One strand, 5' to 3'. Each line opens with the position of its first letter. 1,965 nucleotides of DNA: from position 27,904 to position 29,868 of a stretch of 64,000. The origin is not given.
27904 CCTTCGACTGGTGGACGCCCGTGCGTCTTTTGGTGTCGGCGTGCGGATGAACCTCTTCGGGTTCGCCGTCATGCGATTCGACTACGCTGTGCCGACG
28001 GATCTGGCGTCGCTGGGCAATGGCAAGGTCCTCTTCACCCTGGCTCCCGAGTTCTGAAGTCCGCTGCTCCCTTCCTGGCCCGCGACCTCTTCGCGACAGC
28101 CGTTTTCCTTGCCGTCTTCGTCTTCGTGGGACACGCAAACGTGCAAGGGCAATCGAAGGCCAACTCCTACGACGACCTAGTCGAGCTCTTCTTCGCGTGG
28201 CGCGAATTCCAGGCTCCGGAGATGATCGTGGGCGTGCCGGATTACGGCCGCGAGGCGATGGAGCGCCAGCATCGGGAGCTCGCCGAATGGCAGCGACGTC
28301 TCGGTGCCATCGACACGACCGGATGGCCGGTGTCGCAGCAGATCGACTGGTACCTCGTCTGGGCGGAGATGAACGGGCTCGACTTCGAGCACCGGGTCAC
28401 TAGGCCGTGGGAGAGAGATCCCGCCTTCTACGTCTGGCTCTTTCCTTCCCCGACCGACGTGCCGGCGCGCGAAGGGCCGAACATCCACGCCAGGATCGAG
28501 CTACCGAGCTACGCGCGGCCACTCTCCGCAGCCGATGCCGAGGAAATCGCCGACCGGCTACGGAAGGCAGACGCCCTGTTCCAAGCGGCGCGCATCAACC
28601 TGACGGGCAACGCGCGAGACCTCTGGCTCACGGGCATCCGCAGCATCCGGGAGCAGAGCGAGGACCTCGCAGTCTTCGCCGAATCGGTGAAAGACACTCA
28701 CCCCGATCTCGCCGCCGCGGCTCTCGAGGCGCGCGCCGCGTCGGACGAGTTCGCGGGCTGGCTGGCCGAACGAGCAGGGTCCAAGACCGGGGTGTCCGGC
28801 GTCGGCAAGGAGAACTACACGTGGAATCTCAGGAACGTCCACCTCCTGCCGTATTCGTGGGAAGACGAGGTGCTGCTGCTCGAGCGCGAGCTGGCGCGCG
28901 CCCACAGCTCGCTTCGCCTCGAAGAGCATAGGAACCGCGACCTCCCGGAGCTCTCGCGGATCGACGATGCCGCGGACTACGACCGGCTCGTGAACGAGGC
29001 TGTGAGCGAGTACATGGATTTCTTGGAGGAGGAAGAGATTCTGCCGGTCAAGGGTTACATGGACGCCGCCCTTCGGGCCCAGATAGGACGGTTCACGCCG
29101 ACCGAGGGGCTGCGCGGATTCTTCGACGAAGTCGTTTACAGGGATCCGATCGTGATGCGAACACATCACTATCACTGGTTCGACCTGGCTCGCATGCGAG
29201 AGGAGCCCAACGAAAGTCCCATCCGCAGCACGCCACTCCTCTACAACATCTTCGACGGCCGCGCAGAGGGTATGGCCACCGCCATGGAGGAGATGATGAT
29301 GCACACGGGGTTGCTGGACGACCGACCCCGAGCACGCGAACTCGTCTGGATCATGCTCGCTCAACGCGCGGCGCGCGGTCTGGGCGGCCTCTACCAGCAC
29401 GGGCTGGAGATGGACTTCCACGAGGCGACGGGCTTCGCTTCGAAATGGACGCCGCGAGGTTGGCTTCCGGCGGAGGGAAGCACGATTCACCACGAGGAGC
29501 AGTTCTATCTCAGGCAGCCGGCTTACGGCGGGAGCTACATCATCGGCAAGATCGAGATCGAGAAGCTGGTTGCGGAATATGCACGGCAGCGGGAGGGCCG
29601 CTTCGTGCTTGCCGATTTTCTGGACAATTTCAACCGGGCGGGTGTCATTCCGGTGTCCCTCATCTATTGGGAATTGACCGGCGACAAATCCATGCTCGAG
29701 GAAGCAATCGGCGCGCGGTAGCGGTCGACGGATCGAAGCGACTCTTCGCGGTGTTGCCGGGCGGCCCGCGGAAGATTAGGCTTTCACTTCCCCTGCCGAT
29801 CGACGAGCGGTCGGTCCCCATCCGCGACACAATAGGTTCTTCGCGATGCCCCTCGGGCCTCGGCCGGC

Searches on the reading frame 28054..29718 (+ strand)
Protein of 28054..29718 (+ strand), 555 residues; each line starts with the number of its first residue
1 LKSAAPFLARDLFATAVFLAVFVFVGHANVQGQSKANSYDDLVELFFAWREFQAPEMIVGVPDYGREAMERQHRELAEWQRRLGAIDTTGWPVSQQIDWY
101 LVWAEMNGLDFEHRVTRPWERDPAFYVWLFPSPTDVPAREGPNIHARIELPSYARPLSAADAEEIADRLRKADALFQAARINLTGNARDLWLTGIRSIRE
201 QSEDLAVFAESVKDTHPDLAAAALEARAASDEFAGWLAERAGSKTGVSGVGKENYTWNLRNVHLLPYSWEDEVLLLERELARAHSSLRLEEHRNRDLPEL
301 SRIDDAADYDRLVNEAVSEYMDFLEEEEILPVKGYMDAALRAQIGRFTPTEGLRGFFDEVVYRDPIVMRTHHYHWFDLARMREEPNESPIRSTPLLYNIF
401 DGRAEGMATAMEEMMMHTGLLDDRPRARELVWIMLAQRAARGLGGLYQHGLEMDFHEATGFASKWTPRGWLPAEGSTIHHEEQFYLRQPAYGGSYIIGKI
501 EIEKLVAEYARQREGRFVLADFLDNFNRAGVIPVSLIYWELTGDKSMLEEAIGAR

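Call 64: search_protein_families(library=pfam, proteins=[window:28054-29718:+], max_evalue=0.01)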
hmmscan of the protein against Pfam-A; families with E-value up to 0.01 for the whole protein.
window:28054-29718:+ (555 aa): 1 family
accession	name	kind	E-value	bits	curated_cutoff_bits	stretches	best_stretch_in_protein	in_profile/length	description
PF05960.17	DUF885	-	1.7e-14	54.8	32.4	2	61-289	16-252/532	Bacterial protein of unknown function (DUF885)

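Call 65: find_homologous_proteins(query=window:28054-29718:+, max_evalue=1e-30)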
Query window:28054-29718:+ (555 aa): 7999 proteins with E <= 1e-30 among 8000 candidates; the best 120 are listed.
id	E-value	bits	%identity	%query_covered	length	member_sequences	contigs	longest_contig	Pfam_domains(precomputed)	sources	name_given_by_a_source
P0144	0.0e+0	1135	92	96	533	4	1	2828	PF05960.18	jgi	jgi:hypothetical protein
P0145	0.0e+0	1059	83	99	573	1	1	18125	PF05960.18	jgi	jgi:hypothetical protein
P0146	0.0e+0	1034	82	99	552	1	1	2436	PF05960.18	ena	-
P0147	0.0e+0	1028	81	100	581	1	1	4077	PF05960.18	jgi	jgi:hypothetical protein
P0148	0.0e+0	1025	81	99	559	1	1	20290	PF05960.18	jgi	jgi:hypothetical protein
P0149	1.9e-298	1009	83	94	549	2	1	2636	PF05960.18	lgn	-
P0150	4.7e-285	965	76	98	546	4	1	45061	PF05960.18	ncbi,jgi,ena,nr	ncbi:MAG TPA: DUF885 family protein [Rhodothermales bacterium]|nr:DUF885 family protein [Rhodotherma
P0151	3.6e-283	958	79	93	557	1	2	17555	PF05960.18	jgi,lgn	jgi:hypothetical protein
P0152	2.4e-281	952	78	95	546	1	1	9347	PF05960.18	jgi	jgi:hypothetical protein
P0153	4.2e-278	942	74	98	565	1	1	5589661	PF05960.18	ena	-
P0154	4.3e-278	942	77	95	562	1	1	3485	PF05960.18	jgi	jgi:hypothetical protein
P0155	6.1e-278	941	78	93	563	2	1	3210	PF05960.18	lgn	-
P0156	4.5e-277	938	77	94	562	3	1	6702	PF05960.18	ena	-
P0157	4.1e-276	935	76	95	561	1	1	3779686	PF05960.18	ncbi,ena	-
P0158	1.2e-273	927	77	94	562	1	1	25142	PF05960.18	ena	-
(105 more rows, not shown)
